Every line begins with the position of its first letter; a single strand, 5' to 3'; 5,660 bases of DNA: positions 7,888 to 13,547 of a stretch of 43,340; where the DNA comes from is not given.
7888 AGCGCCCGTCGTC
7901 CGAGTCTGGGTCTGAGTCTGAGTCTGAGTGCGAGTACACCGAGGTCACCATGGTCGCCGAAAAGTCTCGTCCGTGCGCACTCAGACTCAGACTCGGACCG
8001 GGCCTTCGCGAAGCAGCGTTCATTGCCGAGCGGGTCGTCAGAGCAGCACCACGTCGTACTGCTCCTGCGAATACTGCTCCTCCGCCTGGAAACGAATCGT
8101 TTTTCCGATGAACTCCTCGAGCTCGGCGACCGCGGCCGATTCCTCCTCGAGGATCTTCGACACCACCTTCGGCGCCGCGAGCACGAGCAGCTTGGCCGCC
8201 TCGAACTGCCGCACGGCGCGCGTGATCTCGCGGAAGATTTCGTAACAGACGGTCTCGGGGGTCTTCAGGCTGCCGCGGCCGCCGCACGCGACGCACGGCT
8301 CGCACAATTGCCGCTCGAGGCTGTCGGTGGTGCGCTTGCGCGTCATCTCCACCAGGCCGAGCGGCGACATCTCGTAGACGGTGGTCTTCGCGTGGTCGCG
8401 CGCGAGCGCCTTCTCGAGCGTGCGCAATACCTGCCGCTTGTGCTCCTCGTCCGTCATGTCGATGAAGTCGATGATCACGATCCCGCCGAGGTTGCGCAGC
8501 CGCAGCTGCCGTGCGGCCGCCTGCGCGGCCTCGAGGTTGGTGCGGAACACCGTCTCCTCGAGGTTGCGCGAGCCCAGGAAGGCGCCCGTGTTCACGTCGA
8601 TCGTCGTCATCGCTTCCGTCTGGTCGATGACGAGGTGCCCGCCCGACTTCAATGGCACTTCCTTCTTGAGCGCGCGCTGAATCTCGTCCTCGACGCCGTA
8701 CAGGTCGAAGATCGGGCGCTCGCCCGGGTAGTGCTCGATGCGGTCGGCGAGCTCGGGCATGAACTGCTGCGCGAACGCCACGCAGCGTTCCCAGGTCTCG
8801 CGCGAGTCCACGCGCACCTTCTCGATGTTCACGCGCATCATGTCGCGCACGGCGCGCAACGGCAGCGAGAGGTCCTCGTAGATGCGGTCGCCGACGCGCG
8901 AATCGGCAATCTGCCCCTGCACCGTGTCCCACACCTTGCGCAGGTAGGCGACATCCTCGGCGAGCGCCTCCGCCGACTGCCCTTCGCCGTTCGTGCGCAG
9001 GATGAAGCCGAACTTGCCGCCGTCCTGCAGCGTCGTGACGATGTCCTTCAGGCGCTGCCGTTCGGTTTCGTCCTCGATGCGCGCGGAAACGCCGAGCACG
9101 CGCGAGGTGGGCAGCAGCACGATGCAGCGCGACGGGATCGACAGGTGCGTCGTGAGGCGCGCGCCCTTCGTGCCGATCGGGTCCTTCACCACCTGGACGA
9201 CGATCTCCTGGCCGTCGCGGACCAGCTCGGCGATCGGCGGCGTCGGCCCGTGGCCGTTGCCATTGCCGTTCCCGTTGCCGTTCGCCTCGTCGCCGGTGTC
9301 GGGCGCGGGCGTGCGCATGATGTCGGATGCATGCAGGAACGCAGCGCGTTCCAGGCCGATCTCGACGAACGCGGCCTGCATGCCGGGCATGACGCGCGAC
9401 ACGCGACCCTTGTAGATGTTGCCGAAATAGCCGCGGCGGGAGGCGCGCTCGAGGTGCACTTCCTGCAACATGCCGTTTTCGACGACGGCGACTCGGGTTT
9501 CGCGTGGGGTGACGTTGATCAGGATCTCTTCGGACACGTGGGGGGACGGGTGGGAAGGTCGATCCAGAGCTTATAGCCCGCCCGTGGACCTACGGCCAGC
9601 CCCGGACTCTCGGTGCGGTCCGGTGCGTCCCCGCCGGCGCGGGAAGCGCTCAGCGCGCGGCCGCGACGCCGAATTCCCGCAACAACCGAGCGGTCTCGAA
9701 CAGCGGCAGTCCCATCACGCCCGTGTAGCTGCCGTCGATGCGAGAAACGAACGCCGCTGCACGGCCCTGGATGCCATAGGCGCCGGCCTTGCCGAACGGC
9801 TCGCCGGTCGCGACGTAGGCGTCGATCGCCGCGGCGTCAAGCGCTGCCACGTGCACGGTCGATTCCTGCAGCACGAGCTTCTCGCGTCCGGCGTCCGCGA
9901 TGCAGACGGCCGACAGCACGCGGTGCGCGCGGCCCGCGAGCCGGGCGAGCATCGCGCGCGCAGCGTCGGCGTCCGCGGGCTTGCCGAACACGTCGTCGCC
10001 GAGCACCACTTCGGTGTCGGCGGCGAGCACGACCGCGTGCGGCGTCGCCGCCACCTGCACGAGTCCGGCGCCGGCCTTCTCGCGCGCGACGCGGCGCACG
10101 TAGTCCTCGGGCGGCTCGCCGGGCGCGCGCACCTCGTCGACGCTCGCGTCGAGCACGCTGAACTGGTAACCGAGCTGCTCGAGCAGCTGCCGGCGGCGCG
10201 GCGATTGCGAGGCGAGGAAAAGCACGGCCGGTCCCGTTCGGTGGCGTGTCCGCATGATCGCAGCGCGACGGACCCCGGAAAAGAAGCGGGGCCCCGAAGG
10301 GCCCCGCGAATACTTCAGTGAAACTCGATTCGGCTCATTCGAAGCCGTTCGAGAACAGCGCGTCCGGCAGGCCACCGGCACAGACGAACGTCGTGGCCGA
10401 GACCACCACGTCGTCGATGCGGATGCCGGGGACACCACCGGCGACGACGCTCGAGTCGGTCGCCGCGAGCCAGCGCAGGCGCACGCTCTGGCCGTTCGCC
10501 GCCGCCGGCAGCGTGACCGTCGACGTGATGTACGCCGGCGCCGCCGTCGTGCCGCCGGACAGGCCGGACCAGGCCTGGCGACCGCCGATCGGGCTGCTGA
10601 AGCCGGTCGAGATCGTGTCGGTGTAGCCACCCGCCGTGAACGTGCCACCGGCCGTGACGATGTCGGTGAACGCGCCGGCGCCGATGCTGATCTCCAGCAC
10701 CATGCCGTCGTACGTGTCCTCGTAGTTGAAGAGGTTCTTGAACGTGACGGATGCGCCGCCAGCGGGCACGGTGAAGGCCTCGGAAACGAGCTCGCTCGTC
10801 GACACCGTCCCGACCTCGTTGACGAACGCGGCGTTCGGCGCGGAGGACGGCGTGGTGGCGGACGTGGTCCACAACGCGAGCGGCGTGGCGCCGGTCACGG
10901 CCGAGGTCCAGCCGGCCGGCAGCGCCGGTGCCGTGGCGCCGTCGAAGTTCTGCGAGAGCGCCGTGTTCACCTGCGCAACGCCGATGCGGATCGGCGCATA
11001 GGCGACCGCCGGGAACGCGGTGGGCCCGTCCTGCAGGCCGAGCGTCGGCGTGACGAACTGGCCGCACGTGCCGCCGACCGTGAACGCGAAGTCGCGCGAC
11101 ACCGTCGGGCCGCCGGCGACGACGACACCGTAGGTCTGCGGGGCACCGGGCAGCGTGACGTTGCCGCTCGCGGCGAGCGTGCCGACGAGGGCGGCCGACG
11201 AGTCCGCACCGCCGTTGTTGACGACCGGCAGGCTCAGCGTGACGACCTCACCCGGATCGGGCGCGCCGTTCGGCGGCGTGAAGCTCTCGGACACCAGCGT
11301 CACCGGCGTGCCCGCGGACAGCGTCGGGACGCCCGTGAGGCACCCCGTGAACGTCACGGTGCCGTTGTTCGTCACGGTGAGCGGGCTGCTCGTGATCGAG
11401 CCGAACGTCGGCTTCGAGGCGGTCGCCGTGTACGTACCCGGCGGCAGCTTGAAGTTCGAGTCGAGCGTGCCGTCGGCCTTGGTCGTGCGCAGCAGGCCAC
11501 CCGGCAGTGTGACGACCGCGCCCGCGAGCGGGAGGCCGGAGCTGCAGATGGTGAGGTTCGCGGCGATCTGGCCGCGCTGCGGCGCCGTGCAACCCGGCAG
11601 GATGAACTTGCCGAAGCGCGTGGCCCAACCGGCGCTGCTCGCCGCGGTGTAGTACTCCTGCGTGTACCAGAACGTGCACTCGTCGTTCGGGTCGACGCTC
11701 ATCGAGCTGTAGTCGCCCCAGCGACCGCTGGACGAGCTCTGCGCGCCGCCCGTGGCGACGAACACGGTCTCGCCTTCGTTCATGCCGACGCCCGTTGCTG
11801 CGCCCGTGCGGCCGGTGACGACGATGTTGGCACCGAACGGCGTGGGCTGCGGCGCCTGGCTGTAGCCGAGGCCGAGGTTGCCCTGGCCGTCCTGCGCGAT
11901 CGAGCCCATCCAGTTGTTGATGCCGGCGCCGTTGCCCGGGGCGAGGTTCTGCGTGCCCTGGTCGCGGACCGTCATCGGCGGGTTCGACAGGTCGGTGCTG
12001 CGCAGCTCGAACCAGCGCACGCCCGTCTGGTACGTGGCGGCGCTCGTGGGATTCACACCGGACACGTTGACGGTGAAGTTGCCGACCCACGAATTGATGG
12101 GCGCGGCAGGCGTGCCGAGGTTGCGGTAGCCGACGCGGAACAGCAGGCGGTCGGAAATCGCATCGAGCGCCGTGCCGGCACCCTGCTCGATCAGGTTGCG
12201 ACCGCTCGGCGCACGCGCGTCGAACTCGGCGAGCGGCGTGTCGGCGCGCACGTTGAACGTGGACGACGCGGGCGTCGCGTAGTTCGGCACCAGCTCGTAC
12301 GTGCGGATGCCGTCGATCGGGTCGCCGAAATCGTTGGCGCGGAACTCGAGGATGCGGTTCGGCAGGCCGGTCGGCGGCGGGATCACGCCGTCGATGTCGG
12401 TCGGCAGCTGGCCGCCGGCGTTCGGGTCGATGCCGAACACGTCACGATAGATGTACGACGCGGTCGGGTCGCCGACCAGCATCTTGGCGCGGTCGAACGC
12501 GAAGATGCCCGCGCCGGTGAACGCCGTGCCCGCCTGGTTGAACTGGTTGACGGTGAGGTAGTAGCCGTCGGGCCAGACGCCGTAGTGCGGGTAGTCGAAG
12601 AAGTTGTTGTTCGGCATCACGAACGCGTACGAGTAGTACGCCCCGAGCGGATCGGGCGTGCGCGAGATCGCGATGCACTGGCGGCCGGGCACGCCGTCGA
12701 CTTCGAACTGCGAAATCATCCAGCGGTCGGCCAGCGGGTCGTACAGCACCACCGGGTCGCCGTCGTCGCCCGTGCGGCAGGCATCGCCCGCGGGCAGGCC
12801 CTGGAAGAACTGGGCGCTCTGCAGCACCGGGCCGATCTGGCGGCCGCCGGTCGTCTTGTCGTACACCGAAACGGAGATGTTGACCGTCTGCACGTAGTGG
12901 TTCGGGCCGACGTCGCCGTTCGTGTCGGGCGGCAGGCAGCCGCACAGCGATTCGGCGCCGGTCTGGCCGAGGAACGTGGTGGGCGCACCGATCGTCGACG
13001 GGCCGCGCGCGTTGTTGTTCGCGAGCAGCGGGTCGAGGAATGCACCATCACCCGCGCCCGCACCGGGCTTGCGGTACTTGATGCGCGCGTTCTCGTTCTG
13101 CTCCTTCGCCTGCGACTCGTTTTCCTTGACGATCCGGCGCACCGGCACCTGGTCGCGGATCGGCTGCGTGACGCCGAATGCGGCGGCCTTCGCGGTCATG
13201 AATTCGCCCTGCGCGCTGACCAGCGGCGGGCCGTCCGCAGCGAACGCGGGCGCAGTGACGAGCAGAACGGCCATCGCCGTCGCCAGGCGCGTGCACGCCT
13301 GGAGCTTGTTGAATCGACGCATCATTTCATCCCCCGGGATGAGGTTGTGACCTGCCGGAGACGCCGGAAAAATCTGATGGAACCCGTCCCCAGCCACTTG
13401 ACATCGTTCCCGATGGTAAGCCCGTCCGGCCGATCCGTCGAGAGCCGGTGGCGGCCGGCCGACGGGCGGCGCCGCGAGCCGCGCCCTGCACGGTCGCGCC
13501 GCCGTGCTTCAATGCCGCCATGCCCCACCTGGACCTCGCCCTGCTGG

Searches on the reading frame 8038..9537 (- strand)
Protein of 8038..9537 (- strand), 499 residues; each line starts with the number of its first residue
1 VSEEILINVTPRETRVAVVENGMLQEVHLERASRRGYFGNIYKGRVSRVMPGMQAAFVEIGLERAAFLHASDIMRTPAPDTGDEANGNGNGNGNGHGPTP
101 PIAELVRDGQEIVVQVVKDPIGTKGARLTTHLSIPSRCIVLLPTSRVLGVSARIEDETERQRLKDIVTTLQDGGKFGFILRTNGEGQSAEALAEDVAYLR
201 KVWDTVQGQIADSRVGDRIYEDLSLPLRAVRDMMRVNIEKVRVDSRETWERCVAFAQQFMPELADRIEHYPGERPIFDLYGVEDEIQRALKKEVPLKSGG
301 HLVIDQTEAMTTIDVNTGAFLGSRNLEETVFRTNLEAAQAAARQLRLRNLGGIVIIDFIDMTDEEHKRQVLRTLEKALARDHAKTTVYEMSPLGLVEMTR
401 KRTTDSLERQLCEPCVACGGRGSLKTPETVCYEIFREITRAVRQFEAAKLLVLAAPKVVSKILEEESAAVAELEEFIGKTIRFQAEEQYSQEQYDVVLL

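Call 27: find_encoding_contigs(protein=window:8038-9537:-, flank=10000, max_places=4)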
Protein window:8038-9537:- (499 aa): 12 contigs read that carry it; 4 places shown.
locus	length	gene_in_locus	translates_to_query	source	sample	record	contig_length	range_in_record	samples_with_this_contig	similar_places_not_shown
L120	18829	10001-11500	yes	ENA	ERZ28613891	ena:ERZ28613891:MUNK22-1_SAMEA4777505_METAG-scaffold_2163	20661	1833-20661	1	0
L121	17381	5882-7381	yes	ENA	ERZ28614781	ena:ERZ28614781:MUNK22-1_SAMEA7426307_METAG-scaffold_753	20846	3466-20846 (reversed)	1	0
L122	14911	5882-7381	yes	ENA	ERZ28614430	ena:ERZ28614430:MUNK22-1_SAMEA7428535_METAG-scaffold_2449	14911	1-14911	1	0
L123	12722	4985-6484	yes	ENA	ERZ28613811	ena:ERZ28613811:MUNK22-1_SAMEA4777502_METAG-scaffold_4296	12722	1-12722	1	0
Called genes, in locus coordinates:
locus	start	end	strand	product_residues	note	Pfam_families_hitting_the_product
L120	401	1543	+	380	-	PF01145:Band_7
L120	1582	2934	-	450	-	PF00282:Pyridoxal_deC, PF00266:Aminotran_5 (weak)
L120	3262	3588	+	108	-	PF02410:RsfS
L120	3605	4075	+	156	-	PF02590:SPOUT_MTase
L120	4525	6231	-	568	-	PF00999:Na_H_Exchanger, PF03471:CorC_HlyC (weak)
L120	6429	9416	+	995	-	PF13620:CarboxypepD_reg (weak)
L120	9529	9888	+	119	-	PF02545:Maf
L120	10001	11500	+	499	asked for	PF10150:RNase_E_G, PF20833:RNase_E_G_Thio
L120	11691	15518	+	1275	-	PF05359:DUF748, PF13116:YhdP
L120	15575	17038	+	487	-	PF01523:PmbA_TldD_1st, PF19290:PmbA_TldD_2nd, PF19289:PmbA_TldD_3rd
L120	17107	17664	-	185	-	PF04751:DarP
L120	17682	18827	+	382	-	?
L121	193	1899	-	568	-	PF00999:Na_H_Exchanger, PF03471:CorC_HlyC (weak)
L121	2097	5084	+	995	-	PF13620:CarboxypepD_reg (weak)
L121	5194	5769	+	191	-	PF02545:Maf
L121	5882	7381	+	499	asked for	PF10150:RNase_E_G, PF20833:RNase_E_G_Thio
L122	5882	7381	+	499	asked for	PF10150:RNase_E_G, PF20833:RNase_E_G_Thio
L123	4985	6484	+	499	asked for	PF10150:RNase_E_G, PF20833:RNase_E_G_Thio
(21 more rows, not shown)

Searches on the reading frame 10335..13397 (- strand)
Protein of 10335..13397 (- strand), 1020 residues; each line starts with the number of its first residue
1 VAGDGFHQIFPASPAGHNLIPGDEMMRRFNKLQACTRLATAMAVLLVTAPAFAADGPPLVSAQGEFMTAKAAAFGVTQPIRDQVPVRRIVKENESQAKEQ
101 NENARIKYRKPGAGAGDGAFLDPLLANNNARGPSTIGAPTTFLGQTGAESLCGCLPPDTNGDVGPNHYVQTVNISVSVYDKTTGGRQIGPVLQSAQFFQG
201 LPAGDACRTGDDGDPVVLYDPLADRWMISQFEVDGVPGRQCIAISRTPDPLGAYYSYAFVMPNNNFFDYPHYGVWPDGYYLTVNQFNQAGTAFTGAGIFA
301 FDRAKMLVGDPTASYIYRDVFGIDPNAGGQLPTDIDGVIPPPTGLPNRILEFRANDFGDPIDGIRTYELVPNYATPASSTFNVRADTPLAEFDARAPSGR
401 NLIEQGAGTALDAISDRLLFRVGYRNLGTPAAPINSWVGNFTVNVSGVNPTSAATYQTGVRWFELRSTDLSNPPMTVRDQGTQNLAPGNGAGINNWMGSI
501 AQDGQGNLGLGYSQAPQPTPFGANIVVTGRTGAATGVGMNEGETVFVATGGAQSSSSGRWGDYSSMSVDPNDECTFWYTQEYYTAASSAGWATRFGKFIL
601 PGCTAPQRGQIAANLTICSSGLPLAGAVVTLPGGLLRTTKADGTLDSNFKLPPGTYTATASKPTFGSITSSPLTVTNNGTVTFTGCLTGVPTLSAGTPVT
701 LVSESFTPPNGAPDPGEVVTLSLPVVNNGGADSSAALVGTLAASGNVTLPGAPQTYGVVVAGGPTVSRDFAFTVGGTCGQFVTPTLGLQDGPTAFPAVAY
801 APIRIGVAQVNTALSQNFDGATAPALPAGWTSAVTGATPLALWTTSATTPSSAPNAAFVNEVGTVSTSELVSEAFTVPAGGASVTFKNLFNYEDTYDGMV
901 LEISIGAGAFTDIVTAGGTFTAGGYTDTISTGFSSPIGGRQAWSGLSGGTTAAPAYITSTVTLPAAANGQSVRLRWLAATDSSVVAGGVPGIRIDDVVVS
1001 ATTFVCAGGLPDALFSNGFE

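Call 3: search_protein_families(library=pfam, proteins=[window:10335-13397:-], max_evalue=0.1)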
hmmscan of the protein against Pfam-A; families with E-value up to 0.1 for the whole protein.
window:10335-13397:- (1020 aa): 1 family
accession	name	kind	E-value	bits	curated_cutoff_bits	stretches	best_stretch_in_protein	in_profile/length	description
PF13620.12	CarboxypepD_reg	-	9.9e-06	26.3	32.3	1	619-683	9-77/82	Carboxypeptidase regulatory-like domain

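Call 4: search_protein_families(library=ncbifam, proteins=[window:10335-13397:-], max_evalue=0.1)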
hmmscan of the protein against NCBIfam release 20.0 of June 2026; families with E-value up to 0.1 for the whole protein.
window:10335-13397:- (1020 aa): 1 family
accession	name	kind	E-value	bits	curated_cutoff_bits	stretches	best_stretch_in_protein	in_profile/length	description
NF038111.1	rhom_dep_M36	equivalog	5.7e-16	57.2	1700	1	871-1001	1042-1165/1315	rhombosortase-dependent M36 family metallopeptidase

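Call 46: search_solved_structures(query=window:10335-13322:-, max_evalue=0.01)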
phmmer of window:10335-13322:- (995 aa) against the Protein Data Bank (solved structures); distinct sequences matched with E-value up to 0.01: 0.

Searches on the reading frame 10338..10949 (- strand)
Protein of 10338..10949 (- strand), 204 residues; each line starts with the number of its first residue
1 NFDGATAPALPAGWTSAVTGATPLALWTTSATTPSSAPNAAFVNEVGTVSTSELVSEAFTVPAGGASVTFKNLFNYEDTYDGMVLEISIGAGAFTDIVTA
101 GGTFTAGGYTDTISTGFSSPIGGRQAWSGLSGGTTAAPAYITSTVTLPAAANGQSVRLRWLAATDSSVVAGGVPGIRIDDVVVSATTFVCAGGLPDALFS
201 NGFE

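Call 12: find_homologous_proteins(query=window:10338-10949:-, max_evalue=0.001)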
Query seq(204 aa) (204 aa): 84 proteins with E <= 0.001 among 1820 candidates.
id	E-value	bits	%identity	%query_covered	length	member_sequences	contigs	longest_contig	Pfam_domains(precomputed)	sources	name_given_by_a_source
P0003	1.6e-60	222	53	100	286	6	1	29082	-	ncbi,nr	ncbi:MAG TPA: hypothetical protein PLY64_03165, partial [Dokdonella sp.]|nr:hypothetical protein [Do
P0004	6.9e-57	210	60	93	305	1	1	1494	PF20773.6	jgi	jgi:hypothetical protein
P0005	2.1e-55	206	63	84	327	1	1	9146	PF03160.21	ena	-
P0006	3.6e-54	202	61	90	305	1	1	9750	-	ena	-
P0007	1.5e-52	196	61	77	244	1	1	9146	-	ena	-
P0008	2.4e-51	192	60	83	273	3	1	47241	-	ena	-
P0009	3.7e-51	192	56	88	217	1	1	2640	PF07858.19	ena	-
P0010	3.9e-51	192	59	91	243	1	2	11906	PF20773.6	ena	-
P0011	5.0e-50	188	51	93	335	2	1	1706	-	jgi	jgi:hypothetical protein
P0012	2.7e-48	182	57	89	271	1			-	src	-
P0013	7.1e-47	178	56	84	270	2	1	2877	PF13620.13,PF17210.10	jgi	jgi:hypothetical protein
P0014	1.1e-46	177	54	87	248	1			-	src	-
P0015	1.4e-46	177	57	88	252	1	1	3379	-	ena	-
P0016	5.2e-46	175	65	65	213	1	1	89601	-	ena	-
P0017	1.3e-45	174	52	90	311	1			-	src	-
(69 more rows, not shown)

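Call 37: predict_structure(alignment_id=A1)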
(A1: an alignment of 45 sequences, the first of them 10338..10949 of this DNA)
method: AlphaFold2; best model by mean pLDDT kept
length: 204 residues; sequences in the alignment: 45
mean_pLDDT: 92.5   pTM: 0.86
mean pLDDT of the five models: 92.5, 91.3, 91.1, 90.9, 90.1
residues with pLDDT >= 90: 175; 70-90: 12; 50-70: 13; < 50: 4
segments of 3 or more residues with pLDDT < 50: 201-204
pLDDT, mean of each block of 10 residues (from residue 1): 90 95 88 95 96 98 96 98 98 98 98 97 98 98 98 98 96 97 82 53 45
secondary structure, 60 per line:
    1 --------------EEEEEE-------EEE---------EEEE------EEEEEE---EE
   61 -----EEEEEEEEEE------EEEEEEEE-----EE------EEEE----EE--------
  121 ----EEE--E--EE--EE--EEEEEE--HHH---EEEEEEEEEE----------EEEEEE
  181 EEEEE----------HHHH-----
elements in order: E15-20 E28-30 E40-43 E50-55 E66-75 E82-89 E103-106 E125-127 E141-146 E155-164 E175-185 H196-199

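Call 57: fold_search(model_id=the predicted structure, library=pdb)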
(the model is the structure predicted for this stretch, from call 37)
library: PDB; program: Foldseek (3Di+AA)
matches with E <= 10: 1242; with E <= 0.001: 28
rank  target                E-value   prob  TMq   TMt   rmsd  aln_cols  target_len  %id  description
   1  3m1h_D                1.7e-05  1.00  0.45  0.50   8.3       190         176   18  Crystal Structure Analysis of the K3 Cleaved Adhesin Domain of Lys-gingipain (Kgp) from Porphyromonas gingivalis w83 (released 2011-03-23)
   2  3m1h_A                3.4e-05  1.00  0.45  0.51   8.6       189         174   20  Crystal Structure Analysis of the K3 Cleaved Adhesin Domain of Lys-gingipain (Kgp) from Porphyromonas gingivalis w83 (released 2011-03-23)
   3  4gwm_A                4.0e-05  1.00  0.53  0.21   4.1       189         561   15  Crystal structure of human promeprin beta (released 2012-09-19)
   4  4itc                  4.0e-05  1.00  0.47  0.55   8.7       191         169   16  Crystal Structure Analysis of the K1 Cleaved Adhesin domain of Lys-gingipain (Kgp) from Porphyromonas gingivalis W83 (released 2013-09-25)
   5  2c26                  5.8e-05  1.00  0.50  0.42   5.0       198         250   13  Structural basis for the promiscuous specificity of the carbohydrate- binding modules from the beta-sandwich super famil (released 2005-10-18)
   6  3m1h_B                6.9e-05  1.00  0.43  0.49   8.7       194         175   18  Crystal Structure Analysis of the K3 Cleaved Adhesin Domain of Lys-gingipain (Kgp) from Porphyromonas gingivalis w83 (released 2011-03-23)
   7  5l73_B                1.0e-04  1.00  0.48  0.55   5.0       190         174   11  MAM domain of human neuropilin-1 (released 2016-10-26)
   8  5w6h_A                1.1e-04  1.00  0.45  0.15   5.6       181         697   12  Crystal structure of Bacteriophage CBA120 tailspike protein 4 enzymatically active domain (TSP4dN, orf213) (released 2018-10-24)
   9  4yu6_A                1.4e-04  1.00  0.48  0.15  10.8       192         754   16  Crystal structure of Bacillus anthracis immune inhibitor A2 peptidase zymogen (released 2015-10-28)
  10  4yu5_A                1.8e-04  1.00  0.50  0.16  10.1       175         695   16  Crystal structure of selenomethionine variant of Bacillus anthracis immune inhibitor A2 peptidase zymogen (released 2015-10-28)
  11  3m1h_C                1.8e-04  1.00  0.43  0.50   8.6       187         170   19  Crystal Structure Analysis of the K3 Cleaved Adhesin Domain of Lys-gingipain (Kgp) from Porphyromonas gingivalis w83 (released 2011-03-23)
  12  4gwn_A                1.9e-04  1.00  0.51  0.21   4.4       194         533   14  Crystal structure of human mature meprin beta (released 2012-09-19)
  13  4gwm_B                2.3e-04  1.00  0.48  0.19   5.3       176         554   16  Crystal structure of human promeprin beta (released 2012-09-19)
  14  7auw_A                2.3e-04  1.00  0.47  0.20   4.9       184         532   14  Inhibitory complex of human meprin beta with mouse fetuin-B. (released 2021-04-14)
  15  3km5_A                2.6e-04  1.00  0.51  0.57   9.6       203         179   17  Crystal Structure Analysis of the K2 Cleaved Adhesin Domain of Lys-gingipain (Kgp) (released 2010-03-31)
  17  5l73_A                2.9e-04  1.00  0.50  0.57   5.1       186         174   12  MAM domain of human neuropilin-1 (released 2016-10-26)
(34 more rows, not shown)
